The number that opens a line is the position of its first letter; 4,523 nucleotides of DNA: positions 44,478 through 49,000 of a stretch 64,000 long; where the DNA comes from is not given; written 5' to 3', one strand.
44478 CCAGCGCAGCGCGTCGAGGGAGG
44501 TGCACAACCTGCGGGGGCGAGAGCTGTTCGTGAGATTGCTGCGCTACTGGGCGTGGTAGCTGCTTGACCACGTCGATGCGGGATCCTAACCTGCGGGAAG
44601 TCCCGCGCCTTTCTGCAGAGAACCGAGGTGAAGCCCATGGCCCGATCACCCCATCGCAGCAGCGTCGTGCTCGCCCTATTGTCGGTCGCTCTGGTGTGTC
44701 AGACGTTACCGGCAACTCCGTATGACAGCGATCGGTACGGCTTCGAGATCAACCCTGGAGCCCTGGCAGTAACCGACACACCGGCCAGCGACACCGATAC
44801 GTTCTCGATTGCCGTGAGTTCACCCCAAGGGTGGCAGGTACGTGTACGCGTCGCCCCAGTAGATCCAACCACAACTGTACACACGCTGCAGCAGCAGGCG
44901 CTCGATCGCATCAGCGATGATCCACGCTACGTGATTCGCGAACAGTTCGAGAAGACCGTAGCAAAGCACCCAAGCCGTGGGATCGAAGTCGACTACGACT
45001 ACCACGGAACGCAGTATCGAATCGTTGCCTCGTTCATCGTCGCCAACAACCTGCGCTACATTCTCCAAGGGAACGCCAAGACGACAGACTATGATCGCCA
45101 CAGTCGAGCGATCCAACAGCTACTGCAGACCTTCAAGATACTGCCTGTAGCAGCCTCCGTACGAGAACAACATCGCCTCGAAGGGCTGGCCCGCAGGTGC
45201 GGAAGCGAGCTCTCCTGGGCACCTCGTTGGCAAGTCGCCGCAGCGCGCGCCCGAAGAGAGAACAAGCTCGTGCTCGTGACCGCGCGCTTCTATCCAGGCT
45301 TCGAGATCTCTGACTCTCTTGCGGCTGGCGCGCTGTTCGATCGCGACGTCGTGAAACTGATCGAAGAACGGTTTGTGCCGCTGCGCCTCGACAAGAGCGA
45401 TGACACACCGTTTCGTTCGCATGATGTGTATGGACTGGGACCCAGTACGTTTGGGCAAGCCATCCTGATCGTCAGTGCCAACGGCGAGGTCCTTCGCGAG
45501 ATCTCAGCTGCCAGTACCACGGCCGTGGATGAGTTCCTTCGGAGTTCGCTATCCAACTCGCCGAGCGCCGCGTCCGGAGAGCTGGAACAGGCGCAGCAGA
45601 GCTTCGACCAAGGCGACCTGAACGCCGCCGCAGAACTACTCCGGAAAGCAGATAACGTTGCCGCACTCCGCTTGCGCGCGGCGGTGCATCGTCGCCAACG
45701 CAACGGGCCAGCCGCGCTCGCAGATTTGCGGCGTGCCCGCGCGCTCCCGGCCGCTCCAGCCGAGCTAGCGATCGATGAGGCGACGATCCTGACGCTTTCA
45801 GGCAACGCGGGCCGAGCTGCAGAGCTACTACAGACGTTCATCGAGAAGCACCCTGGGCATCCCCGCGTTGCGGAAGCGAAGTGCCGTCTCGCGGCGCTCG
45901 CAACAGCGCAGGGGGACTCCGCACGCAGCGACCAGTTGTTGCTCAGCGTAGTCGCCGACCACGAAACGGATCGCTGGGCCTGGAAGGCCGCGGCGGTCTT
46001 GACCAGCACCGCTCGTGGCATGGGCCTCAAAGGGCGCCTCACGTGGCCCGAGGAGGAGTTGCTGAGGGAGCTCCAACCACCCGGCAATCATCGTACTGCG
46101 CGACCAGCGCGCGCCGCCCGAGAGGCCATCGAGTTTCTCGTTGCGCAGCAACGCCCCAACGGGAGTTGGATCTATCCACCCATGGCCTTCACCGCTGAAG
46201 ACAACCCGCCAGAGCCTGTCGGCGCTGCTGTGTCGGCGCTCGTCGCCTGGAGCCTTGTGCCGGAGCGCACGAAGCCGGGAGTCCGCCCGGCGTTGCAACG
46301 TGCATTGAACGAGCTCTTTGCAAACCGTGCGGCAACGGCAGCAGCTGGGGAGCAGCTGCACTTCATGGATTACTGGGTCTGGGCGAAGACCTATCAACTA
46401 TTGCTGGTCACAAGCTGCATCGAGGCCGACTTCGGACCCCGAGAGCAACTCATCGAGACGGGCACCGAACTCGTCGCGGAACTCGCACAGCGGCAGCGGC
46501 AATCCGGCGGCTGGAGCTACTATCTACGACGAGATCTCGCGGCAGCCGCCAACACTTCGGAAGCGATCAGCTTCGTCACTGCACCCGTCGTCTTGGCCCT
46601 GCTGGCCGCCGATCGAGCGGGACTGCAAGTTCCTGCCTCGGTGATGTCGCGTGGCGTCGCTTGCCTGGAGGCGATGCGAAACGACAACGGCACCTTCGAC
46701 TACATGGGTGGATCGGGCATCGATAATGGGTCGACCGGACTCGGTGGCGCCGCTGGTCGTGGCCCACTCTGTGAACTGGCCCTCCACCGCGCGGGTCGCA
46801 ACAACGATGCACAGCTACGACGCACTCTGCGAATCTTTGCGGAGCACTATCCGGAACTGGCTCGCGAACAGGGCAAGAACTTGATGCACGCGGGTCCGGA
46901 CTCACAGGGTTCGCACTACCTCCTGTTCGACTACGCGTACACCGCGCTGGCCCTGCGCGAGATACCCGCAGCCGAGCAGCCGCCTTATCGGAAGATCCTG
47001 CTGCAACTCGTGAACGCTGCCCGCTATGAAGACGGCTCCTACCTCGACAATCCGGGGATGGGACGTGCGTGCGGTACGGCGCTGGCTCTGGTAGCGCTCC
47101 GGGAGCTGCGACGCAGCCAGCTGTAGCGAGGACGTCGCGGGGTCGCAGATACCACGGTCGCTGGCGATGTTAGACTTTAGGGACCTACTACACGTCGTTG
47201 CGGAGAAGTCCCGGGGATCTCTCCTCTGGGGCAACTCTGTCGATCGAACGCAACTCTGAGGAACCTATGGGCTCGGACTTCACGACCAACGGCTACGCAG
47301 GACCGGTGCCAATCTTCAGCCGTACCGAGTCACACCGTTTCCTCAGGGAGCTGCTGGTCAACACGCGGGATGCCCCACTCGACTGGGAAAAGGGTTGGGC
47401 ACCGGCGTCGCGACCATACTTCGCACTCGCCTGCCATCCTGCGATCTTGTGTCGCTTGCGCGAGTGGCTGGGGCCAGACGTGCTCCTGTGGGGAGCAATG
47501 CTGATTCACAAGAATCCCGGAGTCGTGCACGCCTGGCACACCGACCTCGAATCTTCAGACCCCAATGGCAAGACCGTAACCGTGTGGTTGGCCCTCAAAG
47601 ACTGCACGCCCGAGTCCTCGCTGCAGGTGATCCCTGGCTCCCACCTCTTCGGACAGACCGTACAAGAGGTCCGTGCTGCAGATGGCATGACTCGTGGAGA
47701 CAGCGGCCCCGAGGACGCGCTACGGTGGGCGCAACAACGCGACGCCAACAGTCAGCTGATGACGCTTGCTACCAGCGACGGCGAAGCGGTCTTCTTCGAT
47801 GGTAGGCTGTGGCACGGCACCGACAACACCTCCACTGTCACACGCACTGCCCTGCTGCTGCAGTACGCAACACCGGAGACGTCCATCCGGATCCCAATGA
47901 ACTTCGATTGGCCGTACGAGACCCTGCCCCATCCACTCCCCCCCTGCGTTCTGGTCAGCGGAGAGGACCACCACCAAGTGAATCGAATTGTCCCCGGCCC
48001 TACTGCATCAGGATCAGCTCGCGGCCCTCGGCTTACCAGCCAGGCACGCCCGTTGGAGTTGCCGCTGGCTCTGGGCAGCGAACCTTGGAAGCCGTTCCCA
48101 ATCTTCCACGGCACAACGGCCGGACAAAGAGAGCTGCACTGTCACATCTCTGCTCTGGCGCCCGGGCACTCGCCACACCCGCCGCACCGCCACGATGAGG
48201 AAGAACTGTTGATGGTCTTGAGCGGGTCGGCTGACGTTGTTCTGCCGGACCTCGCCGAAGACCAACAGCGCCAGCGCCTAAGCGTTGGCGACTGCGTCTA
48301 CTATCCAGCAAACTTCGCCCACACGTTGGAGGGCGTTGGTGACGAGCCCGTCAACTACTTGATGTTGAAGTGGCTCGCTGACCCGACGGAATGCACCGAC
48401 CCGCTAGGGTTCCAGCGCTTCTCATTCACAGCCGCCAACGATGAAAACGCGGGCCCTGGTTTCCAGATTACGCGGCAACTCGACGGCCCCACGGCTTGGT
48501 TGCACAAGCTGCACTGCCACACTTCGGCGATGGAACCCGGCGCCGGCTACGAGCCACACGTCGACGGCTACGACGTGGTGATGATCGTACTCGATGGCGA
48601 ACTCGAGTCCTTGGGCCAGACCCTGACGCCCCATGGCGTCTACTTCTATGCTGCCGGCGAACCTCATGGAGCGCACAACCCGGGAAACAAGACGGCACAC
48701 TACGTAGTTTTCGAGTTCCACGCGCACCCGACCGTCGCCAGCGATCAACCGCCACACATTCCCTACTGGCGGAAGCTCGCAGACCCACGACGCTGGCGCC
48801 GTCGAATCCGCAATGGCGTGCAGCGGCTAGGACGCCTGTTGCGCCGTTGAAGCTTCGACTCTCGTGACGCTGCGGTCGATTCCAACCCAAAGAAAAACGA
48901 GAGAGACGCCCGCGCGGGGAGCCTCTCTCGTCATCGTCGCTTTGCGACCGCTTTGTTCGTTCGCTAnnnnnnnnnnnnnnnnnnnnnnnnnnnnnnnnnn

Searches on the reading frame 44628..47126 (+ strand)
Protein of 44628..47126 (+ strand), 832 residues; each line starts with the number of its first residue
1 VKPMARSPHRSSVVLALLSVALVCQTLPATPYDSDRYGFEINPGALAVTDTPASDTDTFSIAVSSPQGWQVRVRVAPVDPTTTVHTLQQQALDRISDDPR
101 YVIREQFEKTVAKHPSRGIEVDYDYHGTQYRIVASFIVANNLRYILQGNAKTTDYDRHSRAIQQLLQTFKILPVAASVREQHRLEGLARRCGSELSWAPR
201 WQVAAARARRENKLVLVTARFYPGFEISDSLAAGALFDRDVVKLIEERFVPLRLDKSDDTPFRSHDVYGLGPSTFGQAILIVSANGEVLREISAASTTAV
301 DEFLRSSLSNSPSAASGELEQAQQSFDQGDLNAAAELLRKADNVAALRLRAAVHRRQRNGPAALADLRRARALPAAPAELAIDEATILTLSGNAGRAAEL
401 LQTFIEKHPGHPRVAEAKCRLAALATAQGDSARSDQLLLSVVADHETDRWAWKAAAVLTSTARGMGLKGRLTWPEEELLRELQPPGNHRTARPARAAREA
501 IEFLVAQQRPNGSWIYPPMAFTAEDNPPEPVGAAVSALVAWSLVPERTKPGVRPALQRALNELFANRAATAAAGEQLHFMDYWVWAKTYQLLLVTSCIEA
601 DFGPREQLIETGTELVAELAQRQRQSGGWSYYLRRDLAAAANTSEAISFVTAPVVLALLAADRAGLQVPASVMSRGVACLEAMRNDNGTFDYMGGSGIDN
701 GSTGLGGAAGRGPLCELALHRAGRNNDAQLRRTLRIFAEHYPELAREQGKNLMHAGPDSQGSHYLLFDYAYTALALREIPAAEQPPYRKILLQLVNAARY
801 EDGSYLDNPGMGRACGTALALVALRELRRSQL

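Call 10: search_protein_families(library=pfam, proteins=[window:44628-47126:+], max_evalue=0.05)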
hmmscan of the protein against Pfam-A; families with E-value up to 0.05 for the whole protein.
window:44628-47126:+ (832 aa): 4 families
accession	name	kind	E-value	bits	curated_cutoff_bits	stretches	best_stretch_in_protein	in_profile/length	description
PF13243.12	SQHop_cyclase_C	-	0.00012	21.7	26.1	0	616-691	213-285/319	Squalene-hopene cyclase C-terminal domain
PF22860.2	DUF7017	-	0.00017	22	27.5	1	421-461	7-47/141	Domain of unknown function (DUF7017)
PF13371.12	TPR_9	-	0.0046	17.4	35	1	352-421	3-72/73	Tetratricopeptide repeat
PF19142.5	DUF5825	-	0.033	14.5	25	0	152-200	119-167/179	Family of unknown function (DUF5825)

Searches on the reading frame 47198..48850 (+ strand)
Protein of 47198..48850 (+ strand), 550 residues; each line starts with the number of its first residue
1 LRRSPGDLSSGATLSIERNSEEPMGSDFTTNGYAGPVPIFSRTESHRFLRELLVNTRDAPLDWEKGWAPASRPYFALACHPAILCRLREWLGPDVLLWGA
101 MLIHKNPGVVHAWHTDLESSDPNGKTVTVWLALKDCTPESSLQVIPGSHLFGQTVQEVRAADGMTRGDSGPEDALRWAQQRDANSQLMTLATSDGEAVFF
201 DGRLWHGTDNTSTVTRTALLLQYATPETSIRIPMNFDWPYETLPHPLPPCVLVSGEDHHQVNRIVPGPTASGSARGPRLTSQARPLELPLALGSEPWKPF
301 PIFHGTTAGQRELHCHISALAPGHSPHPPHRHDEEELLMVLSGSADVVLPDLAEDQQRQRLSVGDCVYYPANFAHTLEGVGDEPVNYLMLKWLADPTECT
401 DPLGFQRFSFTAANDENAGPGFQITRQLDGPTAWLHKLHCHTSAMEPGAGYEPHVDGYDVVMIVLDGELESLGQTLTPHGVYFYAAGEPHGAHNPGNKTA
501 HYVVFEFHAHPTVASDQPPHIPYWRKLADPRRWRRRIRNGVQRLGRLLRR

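Call 10: search_protein_families(library=pfam, proteins=[window:47198-48850:+], max_evalue=0.05)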
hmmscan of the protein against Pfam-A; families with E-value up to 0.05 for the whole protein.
window:47198-48850:+ (550 aa): 8 families
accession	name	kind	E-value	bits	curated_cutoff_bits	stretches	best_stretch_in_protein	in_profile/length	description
PF07883.17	Cupin_2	-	1.3e-20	73.3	27.2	2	319-389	4-68/70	Cupin domain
PF05721.19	PhyH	-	1.7e-17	64.9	22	1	71-217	58-212/213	Phytanoyl-CoA dioxygenase (PhyH)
PF00190.28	Cupin_1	-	3e-07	30.6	22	1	324-385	43-107/151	Cupin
PF02311.25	AraC_binding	-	2e-05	24.7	21.1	1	315-391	5-75/135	AraC-like ligand binding domain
PF05899.18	Cupin_3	-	0.0053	16.9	23.5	1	332-377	23-64/74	EutQ-like cupin domain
PF08007.18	JmjC_2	-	0.0063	16.5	22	0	446-468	31-55/127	JmjC domain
PF05118.21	Asp_Arg_Hydrox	-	0.032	14.5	22.6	0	192-225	123-156/157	Aspartyl/Asparaginyl beta-hydroxylase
PF12852.13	Cupin_6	-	0.033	14.4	26.7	0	315-384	18-82/183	Cupin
